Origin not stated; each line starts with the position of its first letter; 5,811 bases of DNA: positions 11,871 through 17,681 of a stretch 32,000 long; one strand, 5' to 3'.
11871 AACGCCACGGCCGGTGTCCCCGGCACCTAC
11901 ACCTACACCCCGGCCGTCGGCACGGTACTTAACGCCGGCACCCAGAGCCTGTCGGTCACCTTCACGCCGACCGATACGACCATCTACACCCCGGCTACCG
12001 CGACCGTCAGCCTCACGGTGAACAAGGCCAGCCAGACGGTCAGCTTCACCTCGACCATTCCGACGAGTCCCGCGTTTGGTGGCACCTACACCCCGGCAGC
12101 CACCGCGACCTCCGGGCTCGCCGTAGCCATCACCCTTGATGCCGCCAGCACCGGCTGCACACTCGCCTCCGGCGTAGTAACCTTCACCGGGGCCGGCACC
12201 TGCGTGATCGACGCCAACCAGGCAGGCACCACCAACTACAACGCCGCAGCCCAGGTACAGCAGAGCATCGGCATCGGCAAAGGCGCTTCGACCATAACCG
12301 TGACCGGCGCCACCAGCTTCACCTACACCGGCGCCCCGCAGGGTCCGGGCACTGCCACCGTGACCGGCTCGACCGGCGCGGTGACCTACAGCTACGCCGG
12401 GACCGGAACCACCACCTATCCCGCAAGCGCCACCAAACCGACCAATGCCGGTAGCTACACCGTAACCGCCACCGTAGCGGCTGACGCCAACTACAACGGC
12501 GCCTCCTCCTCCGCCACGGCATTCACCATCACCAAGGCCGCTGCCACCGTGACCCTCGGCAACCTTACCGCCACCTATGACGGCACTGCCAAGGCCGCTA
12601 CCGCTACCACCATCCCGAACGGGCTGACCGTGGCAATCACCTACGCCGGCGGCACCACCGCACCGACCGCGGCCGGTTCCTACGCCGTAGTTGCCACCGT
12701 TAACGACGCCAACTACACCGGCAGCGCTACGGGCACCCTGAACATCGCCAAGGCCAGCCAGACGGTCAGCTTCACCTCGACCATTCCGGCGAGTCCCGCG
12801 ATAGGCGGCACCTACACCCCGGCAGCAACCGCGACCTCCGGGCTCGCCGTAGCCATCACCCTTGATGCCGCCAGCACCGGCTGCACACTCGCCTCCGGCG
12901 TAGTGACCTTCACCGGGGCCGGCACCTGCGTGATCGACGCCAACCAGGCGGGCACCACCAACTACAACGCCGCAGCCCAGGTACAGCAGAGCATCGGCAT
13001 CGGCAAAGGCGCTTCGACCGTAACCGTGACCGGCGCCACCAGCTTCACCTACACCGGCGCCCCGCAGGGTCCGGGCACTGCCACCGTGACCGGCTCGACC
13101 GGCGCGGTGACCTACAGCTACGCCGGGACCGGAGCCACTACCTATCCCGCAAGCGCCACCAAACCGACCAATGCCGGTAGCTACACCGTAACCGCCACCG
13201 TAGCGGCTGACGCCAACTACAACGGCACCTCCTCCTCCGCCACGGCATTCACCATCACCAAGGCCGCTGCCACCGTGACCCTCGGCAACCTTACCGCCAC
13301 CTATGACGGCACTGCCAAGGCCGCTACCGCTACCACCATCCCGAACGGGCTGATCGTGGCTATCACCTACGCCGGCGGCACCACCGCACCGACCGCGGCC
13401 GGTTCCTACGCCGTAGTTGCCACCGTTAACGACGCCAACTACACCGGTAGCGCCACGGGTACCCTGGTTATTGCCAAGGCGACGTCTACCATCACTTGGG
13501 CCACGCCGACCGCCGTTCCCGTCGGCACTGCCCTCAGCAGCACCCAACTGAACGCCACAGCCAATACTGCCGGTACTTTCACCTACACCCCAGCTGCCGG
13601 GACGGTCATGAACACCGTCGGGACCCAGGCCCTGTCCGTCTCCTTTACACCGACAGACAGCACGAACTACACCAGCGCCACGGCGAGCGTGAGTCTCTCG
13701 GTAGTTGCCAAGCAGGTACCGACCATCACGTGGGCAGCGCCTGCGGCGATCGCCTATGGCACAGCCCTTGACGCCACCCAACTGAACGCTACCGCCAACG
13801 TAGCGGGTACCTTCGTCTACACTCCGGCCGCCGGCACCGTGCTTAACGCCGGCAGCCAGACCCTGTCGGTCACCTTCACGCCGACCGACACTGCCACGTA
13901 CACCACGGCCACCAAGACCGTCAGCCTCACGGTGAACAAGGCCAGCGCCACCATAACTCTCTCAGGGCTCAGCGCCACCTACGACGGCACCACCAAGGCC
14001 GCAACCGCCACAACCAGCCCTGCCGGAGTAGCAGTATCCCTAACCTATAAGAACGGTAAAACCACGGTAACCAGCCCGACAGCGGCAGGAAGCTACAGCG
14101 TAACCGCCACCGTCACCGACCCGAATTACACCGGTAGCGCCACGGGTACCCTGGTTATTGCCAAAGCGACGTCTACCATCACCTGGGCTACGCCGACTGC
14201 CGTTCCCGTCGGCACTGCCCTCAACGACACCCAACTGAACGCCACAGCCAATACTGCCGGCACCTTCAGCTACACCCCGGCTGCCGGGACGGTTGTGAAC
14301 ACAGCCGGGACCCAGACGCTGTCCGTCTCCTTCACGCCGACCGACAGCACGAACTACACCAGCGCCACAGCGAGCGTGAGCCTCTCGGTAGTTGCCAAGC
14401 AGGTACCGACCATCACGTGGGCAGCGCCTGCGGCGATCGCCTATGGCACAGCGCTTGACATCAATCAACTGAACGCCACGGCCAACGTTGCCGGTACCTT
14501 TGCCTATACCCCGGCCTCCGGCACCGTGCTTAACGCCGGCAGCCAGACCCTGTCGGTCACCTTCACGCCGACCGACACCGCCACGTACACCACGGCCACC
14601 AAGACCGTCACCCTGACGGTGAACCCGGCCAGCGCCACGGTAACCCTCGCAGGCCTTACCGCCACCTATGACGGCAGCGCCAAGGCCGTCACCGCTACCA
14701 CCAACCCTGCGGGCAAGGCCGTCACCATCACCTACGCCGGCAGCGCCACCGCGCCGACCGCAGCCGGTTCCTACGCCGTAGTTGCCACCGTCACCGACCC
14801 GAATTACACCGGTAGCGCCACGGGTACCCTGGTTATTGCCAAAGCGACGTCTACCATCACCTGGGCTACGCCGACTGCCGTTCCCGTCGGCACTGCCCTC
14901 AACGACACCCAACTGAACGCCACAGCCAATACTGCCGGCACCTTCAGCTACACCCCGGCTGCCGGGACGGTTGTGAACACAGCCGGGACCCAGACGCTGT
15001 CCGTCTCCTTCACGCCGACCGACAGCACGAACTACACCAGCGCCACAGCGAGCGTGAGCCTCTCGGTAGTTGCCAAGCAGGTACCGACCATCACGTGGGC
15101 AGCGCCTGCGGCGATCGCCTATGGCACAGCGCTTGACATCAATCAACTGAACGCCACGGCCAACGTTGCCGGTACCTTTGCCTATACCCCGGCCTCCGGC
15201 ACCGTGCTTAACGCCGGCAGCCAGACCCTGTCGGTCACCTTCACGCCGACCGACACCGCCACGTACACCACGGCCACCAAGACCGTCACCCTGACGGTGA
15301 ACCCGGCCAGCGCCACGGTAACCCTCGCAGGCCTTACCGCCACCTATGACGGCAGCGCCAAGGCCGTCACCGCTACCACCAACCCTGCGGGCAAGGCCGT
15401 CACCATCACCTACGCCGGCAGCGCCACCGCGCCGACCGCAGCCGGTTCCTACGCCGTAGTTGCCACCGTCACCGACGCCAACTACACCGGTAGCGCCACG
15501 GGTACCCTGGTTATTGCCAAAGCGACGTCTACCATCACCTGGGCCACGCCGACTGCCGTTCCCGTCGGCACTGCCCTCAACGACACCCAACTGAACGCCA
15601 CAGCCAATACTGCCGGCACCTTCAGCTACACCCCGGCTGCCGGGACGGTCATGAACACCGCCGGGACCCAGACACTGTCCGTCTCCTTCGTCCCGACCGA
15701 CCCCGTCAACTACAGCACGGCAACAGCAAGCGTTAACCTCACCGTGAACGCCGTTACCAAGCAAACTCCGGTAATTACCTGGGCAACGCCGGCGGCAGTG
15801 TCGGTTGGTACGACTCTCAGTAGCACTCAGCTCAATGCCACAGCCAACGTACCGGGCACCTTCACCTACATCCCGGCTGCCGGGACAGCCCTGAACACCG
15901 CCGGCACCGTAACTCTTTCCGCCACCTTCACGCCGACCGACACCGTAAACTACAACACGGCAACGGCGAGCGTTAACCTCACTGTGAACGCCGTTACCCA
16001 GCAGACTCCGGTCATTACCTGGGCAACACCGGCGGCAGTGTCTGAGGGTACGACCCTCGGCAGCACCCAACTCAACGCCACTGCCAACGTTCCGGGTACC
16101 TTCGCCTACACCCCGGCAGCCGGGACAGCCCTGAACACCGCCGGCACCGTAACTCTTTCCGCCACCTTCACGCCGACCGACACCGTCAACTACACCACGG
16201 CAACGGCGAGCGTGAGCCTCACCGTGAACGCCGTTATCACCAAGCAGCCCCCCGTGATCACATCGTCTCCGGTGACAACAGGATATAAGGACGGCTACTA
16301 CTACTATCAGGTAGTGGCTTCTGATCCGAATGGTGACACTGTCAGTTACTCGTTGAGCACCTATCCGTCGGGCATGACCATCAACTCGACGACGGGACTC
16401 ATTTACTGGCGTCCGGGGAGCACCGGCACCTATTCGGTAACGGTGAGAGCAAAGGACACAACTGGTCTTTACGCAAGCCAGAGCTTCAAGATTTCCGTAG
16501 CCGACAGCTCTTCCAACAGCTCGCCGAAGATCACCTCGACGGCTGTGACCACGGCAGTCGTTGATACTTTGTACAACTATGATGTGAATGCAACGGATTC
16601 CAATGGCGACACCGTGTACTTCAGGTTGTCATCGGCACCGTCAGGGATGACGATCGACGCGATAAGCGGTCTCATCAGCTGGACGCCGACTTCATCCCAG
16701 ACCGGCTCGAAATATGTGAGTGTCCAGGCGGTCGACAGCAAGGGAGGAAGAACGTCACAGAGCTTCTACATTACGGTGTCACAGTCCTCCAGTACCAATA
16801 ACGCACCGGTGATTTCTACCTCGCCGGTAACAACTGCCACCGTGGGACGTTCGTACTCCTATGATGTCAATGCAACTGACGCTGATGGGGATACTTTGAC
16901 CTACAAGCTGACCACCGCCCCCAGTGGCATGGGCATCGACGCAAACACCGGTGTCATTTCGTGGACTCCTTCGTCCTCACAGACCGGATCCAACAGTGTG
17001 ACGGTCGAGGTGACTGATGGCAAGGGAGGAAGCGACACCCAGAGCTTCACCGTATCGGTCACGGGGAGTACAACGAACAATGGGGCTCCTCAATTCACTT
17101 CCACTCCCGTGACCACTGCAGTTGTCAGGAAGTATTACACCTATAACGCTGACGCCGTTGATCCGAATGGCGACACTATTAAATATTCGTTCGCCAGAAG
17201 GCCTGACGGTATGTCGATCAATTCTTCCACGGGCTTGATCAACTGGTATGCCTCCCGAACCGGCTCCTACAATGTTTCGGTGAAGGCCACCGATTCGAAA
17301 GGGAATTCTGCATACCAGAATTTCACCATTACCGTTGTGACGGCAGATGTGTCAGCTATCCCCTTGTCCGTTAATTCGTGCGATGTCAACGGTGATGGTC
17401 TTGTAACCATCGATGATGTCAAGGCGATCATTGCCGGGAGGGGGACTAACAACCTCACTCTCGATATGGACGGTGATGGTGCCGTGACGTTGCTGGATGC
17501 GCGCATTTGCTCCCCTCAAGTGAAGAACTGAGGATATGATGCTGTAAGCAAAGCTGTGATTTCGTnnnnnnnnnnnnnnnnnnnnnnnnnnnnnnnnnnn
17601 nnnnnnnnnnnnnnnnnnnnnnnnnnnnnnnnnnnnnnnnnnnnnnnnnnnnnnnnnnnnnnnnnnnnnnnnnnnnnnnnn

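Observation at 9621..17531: Giant modular surface protein whose central array mixes three module types in a fixed super-repeat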

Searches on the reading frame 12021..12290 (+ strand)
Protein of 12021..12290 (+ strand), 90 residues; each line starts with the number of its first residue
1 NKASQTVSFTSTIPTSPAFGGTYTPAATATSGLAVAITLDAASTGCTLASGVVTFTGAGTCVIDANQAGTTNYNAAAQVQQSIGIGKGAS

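Call 11: search_protein_families(library=pfam, proteins=[window:12021-12290:+], max_evalue=1)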
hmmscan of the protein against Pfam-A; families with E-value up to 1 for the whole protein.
window:12021-12290:+ (90 aa): 1 family
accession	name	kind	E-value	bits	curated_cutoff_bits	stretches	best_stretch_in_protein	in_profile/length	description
PF00493.29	MCM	-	0.0024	17.5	23.3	1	23-87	86-154/224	MCM P-loop domain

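Call 66: search_solved_structures(query=window:12030-12284:+, max_evalue=1)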
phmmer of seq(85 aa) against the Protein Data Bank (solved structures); distinct sequences matched with E-value up to 1: 6.
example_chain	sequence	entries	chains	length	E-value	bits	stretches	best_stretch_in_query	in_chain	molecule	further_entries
7wi7_A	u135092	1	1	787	0.048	17.2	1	18-84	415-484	DNA helicase MCM8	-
8fhw_A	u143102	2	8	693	0.062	16.8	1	9-49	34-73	Alpha,alpha-trehalose-phosphate synthase (UDP-forming)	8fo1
8s91_A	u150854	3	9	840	0.063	16.8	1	18-84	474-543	DNA helicase MCM8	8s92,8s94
2mwh_A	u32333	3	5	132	0.19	15.3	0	28-73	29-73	Anti-HIV lectin OAA | Lectin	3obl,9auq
4agk_A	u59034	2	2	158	0.77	13.4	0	8-60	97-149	CAPSID PROTEIN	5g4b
4uon_A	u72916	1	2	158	0.91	13.1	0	8-59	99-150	CAPSID PROTEASE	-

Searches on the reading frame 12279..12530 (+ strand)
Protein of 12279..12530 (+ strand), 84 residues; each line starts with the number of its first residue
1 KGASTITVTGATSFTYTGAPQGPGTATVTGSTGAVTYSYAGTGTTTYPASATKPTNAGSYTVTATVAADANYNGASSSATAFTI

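Call 11: search_protein_families(library=pfam, proteins=[window:12279-12530:+], max_evalue=1)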
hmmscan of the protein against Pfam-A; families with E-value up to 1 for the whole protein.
window:12279-12530:+ (84 aa): 6 families
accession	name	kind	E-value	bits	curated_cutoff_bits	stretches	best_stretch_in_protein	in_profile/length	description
PF18887.5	MBG_3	-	2.7e-06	27.8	25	1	5-78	2-64/72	MBG domain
PF17883.6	MBG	-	0.056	14.4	23.3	1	4-66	2-68/97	MBG domain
PF16640.11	Big_3_5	-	0.066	14.2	35.5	1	5-84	7-87/88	Bacterial Ig-like domain (group 3)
PF00801.26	PKD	-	0.15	12.5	23.5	1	24-76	15-75/80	PKD domain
PF19077.6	Big_13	-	0.17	12.9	27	1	9-84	24-100/102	Bacterial Ig-like domain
PF18676.6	MBG_2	-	0.8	10.8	25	0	12-80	7-70/72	MBG domain (YGX type)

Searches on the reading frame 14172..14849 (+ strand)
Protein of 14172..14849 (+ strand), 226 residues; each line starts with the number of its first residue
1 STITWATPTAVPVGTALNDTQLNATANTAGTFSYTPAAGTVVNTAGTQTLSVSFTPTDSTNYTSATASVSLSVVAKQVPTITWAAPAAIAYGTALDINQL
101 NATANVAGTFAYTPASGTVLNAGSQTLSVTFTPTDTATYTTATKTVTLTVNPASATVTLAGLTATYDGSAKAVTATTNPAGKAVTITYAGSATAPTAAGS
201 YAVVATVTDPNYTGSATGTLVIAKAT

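Call 67: search_solved_structures(query=window:14172-14849:+, max_evalue=1)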
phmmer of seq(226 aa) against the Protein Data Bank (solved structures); distinct sequences matched with E-value up to 1: 1.
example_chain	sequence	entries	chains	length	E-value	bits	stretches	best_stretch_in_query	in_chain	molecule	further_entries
6wkk_G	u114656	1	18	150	0.35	14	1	94-201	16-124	Gp26 capsid decoration protein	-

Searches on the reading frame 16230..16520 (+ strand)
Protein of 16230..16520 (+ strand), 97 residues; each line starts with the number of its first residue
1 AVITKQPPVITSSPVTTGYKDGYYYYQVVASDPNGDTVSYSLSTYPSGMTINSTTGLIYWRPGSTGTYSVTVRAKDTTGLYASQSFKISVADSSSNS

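Call 11: search_protein_families(library=pfam, proteins=[window:16230-16520:+], max_evalue=1)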
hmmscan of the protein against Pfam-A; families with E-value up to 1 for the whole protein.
window:16230-16520:+ (97 aa): 11 families
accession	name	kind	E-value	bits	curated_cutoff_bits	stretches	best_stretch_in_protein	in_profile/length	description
PF05345.18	He_PIG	-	8.4e-18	65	24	1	7-91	1-96/96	Putative Ig domain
PF24908.1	Ig_SIBA-E_2nd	-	4e-10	40.3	27.8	1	25-89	17-87/117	Integrin beta-like protein A-E, second Ig-like domain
PF17963.7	Big_9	-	2.1e-07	32.1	23.6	1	6-88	2-88/89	Bacterial Ig domain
PF19077.6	Big_13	-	0.0046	17.9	27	0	64-89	73-99/102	Bacterial Ig-like domain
PF00801.26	PKD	-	0.01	16.3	23.5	1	30-84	24-75/80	PKD domain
PF07495.19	Y_Y_Y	-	0.013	15.8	26.6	1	39-83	11-55/65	Y_Y_Y domain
PF08329.16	ChitinaseA_N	-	0.019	15.1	21.2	1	64-93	81-110/133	Chitinase A, N-terminal domain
PF18981.6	InlK_D3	-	0.038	14.5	25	1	65-84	49-68/75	Internalin K domain (D3/D4)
PF04881.20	Adeno_GP19K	-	0.072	13.5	27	1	57-78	39-60/133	Adenovirus GP19K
PF22352.2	K319L-like_PKD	-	0.079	13.4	27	1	30-90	21-84/84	K319L-like, PKD domain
PF18911.6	PKD_4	-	0.081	13.4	27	1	64-89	58-84/85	PKD domain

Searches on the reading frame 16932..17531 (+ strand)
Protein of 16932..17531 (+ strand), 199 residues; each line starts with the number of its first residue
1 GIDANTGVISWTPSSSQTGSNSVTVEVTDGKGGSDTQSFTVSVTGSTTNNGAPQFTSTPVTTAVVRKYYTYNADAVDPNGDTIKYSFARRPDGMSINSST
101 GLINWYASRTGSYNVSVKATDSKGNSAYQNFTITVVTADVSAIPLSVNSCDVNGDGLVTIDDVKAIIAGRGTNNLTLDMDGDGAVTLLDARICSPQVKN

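Call 68: search_solved_structures(query=window:16932-17531:+, max_evalue=1)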
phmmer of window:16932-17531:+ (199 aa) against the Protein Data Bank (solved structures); distinct sequences matched with E-value up to 1: 22.
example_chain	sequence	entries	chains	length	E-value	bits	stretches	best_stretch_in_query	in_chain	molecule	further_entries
4aqo_A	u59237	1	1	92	3.2e-06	30.5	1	45-135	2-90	COLLAGENASE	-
4jrw_A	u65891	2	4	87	3.7e-05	27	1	57-135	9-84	Collagenase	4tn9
2y72_A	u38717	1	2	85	5.4e-05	26.5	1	57-135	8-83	COLLAGENASE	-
2y3u_A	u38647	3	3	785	0.0002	24.7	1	42-135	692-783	COLLAGENASE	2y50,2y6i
9lqj_A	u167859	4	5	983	0.00038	23.8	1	15-135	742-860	Collagenase ColH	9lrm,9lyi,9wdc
9lrk_A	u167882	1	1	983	0.00038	23.8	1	15-135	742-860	Collagenase ColH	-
1jfj_A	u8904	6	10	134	0.0038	20.5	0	149-170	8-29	CALCIUM-BINDING PROTEIN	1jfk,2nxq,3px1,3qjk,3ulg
2m7n_A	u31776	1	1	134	0.0038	20.5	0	149-170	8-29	Calcium-binding protein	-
4nzj_A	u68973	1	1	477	0.028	17.7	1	83-154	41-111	Putative alpha-galactosidase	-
2jnx_A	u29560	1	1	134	0.033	17.4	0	149-187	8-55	Calcium binding protein 2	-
4l9d_A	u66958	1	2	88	0.047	16.9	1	13-43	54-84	Protease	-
4m03_A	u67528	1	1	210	0.073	16.3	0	51-151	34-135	Serine-rich adhesin for platelets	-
6dlh_A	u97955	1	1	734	0.11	15.7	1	6-96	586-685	Alpha-1,4-endofucoidanase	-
6dms_A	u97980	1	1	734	0.11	15.7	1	6-96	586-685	Alpha-1,4-endofucoidanase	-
4jgu_A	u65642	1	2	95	0.16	15.2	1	55-134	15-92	ColH protein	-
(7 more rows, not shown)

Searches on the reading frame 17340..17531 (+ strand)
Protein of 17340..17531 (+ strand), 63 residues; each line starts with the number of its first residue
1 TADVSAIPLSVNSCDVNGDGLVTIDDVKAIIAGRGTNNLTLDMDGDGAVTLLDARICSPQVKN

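Call 11: search_protein_families(library=pfam, proteins=[window:17340-17531:+], max_evalue=1)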
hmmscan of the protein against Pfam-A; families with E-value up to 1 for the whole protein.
window:17340-17531:+ (63 aa): 7 families
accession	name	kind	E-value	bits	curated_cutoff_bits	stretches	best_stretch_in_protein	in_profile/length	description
PF00404.24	Dockerin_1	-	1e-05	26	22.9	2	15-56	3-51/57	Dockerin type I domain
PF00036.39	EF-hand_1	-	0.0001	22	25.4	1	14-31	9-26/29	EF hand domain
PF13405.12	EF-hand_6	-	0.00018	21.4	25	1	14-33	9-28/30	EF-hand domain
PF13202.12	EF-hand_5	-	0.002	17.9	25.9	0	41-50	8-17/25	EF hand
PF13499.12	EF-hand_7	-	0.0061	17.3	30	1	13-36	10-34/67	EF-hand domain pair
PF01839.29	FG-GAP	-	0.069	13.5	22.1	0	10-20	4-14/37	FG-GAP repeat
PF20615.3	DUF6802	-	0.17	12.3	27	1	2-49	22-65/102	Family of unknown function (DUF6802)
